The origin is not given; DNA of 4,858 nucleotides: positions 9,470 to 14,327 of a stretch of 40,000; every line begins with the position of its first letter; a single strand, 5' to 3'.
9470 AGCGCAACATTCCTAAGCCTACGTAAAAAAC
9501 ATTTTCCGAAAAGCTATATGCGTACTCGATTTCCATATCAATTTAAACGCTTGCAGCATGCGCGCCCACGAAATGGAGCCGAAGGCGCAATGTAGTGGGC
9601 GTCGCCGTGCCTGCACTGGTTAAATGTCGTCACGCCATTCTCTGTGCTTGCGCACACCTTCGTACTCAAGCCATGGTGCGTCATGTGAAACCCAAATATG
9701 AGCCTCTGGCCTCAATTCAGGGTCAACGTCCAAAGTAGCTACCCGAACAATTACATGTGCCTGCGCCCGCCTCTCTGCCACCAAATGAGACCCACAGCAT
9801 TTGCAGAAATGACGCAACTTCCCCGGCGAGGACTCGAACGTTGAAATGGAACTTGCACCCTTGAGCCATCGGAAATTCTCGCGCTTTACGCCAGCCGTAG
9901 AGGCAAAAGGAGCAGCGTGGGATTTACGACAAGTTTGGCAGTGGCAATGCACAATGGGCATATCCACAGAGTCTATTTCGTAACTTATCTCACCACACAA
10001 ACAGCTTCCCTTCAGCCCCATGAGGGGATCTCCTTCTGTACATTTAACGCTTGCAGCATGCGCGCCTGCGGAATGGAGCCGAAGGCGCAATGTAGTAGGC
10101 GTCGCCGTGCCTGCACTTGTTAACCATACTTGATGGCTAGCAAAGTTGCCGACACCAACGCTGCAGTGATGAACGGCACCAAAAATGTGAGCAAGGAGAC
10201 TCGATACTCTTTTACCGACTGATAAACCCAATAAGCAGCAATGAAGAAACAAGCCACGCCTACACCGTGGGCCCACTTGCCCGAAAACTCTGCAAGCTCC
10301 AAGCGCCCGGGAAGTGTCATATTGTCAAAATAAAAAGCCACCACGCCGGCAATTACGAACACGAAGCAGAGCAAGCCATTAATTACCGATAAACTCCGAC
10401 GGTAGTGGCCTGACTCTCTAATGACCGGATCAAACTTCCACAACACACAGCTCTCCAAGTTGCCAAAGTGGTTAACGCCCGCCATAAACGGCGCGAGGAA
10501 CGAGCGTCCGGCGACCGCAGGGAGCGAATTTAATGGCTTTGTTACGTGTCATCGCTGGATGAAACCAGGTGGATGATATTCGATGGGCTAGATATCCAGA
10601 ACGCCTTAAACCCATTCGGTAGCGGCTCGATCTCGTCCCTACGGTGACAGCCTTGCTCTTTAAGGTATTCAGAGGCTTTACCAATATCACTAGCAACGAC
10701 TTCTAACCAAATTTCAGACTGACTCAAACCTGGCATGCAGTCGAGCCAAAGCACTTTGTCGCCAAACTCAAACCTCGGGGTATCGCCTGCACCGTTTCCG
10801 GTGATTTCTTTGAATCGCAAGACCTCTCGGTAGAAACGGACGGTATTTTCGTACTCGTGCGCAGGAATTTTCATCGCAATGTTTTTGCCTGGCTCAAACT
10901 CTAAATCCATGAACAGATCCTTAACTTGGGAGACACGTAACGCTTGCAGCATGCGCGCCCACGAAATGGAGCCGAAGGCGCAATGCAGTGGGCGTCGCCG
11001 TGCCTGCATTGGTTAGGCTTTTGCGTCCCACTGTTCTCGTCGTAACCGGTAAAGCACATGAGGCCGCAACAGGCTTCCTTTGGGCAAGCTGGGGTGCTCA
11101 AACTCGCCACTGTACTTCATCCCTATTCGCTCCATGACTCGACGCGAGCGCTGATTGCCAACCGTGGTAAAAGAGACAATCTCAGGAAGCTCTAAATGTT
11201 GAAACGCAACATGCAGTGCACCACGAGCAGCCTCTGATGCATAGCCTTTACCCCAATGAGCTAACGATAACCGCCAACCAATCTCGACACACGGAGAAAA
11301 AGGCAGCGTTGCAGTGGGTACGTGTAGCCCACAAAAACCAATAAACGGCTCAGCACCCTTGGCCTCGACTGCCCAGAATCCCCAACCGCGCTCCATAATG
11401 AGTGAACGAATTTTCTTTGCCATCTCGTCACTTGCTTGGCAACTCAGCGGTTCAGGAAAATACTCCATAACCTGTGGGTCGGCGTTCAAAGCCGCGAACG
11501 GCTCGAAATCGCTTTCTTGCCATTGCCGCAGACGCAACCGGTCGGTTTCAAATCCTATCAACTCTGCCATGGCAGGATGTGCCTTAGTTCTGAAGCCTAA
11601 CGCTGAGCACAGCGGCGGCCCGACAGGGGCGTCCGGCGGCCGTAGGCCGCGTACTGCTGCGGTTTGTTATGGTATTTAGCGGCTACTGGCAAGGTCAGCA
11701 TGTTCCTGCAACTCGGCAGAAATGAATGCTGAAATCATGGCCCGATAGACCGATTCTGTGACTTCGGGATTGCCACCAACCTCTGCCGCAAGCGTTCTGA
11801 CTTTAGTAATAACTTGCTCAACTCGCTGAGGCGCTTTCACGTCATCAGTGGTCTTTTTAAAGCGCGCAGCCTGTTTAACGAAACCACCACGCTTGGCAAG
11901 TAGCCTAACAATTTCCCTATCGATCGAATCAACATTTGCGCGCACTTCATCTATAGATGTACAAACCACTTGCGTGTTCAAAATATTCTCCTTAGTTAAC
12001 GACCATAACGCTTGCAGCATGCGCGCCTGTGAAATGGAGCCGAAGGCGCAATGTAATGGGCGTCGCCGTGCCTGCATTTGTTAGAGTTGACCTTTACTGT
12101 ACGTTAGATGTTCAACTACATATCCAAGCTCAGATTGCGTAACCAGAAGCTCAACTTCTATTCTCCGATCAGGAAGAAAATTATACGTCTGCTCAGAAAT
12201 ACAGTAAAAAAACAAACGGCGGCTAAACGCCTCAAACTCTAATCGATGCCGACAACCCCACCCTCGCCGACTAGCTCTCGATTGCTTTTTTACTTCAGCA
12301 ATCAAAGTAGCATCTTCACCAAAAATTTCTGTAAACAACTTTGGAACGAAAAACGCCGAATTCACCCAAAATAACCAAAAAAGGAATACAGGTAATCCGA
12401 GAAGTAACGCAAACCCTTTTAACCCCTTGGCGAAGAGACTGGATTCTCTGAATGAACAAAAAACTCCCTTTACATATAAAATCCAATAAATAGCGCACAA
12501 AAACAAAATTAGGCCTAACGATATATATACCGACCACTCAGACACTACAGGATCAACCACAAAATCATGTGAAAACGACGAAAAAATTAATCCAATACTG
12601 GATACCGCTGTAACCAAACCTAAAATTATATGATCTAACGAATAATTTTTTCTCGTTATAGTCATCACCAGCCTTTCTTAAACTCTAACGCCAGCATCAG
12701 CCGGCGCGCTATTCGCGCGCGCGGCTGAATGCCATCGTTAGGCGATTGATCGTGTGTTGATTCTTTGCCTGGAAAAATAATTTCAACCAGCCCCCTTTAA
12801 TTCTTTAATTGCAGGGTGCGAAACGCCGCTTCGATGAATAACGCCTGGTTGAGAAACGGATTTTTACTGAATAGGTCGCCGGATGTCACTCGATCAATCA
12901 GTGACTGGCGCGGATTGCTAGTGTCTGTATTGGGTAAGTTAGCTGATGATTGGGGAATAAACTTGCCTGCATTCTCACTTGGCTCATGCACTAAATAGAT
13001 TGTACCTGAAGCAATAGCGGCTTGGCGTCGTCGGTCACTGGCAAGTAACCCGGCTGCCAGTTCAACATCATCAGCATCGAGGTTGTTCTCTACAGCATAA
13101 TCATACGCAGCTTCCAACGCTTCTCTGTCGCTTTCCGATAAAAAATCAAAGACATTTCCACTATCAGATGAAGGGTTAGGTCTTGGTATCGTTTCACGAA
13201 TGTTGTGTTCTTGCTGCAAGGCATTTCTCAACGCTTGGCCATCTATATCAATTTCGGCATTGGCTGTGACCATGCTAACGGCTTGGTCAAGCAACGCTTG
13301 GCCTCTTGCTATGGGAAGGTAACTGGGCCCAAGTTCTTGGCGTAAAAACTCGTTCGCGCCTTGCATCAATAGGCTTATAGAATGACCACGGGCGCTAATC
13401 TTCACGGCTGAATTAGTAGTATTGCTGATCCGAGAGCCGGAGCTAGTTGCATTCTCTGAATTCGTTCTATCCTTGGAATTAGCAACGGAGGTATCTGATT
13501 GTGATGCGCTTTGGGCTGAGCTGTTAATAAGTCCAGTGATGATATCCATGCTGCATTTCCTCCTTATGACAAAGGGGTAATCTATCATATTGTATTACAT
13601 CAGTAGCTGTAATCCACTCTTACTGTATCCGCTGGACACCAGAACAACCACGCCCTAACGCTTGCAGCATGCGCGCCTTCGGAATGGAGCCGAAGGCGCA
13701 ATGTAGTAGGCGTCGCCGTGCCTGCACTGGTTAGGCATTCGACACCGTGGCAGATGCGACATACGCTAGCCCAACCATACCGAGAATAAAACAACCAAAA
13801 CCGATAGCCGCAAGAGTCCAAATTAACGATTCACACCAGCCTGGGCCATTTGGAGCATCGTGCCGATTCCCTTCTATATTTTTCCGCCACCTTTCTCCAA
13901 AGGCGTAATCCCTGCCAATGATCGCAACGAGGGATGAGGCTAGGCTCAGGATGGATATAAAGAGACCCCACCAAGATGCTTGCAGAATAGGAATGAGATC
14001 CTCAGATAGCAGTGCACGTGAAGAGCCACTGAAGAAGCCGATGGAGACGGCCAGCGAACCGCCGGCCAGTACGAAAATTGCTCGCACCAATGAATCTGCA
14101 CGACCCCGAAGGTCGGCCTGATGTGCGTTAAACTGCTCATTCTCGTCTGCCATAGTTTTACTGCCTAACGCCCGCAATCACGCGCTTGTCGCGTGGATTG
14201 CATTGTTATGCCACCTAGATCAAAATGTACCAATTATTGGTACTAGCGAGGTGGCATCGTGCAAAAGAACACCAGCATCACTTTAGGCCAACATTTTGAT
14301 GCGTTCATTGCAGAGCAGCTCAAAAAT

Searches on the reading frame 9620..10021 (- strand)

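Call 82: search_protein_families(library=pfam, max_evalue=0.01, proteins=[window:9620-10021:-])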
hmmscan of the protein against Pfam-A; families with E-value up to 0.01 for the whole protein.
window:9620-10021:- (133 aa): 1 family
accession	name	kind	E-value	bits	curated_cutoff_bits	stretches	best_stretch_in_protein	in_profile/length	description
PF04828.22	GFA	-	2.9e-28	98.7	24.3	1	3-112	2-114/115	Glutathione-dependent formaldehyde-activating enzyme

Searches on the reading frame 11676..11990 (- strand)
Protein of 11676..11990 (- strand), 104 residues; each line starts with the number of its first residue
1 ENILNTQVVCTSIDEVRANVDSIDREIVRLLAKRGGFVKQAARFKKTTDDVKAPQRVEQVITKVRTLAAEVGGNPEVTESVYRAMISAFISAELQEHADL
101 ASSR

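Call 82: search_protein_families(library=pfam, max_evalue=0.01, proteins=[window:11676-11990:-])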
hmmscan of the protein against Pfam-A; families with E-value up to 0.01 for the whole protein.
window:11676-11990:- (104 aa): 1 family
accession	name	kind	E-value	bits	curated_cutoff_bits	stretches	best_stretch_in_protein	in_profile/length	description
PF01817.26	CM_2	-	1.7e-19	70.2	27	1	16-93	1-79/80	Chorismate mutase type II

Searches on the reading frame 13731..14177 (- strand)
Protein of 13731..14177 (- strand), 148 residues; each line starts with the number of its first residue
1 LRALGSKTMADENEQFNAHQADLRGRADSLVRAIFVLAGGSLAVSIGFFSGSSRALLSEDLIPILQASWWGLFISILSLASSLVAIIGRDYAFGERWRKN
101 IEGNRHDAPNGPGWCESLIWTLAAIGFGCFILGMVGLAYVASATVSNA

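Call 82: search_protein_families(library=pfam, max_evalue=0.01, proteins=[window:13731-14177:-])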
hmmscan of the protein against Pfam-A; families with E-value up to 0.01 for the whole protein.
window:13731-14177:- (148 aa): 1 family
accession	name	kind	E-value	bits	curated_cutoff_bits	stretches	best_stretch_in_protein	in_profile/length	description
PF14015.11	DUF4231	-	0.0041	18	24.7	1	51-100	36-74/103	Protein of unknown function (DUF4231)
